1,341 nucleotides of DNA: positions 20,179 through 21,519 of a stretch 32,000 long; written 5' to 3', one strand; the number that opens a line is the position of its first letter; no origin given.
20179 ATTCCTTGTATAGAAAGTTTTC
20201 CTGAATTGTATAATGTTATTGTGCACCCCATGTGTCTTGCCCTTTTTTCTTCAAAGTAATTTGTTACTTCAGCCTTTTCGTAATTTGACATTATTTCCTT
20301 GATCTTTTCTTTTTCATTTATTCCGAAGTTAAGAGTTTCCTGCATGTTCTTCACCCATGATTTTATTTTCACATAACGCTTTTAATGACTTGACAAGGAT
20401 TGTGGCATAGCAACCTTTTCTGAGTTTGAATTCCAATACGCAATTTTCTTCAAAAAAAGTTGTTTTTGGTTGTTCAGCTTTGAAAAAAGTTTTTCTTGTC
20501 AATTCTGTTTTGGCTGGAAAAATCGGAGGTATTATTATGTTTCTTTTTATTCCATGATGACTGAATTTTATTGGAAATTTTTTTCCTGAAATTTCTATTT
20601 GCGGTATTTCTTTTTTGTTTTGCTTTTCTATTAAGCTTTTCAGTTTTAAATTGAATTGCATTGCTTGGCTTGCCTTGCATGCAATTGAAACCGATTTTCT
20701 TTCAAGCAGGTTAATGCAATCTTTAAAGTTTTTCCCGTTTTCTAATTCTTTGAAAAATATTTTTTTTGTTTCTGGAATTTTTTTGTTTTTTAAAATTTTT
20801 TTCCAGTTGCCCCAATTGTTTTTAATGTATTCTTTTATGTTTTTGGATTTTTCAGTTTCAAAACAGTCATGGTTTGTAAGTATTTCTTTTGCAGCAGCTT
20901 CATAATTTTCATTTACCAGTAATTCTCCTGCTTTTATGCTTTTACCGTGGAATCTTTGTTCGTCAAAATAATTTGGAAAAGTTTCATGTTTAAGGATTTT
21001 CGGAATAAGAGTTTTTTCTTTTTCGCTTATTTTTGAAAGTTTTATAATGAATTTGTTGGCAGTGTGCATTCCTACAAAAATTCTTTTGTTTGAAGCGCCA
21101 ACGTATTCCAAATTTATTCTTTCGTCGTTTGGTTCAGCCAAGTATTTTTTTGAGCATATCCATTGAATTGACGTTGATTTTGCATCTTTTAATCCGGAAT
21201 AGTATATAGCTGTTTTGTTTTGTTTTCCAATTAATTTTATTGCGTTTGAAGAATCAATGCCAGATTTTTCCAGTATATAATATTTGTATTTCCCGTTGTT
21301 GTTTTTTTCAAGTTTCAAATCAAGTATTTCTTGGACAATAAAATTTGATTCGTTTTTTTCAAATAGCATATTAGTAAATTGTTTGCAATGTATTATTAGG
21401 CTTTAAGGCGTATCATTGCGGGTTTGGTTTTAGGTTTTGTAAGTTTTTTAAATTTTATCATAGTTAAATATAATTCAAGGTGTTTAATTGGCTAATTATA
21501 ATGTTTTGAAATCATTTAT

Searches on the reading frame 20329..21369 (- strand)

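Call 8: search_protein_families(library=pfam, proteins=[window:20329-21369:-], max_evalue=0.01)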
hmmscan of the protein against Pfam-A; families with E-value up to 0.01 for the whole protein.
window:20329-21369:- (346 aa): 1 family
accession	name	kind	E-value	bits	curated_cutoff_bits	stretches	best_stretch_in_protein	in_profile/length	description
PF01142.23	TruD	-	2.8e-39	135.6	27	2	6-250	21-284/412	tRNA pseudouridine synthase D (TruD)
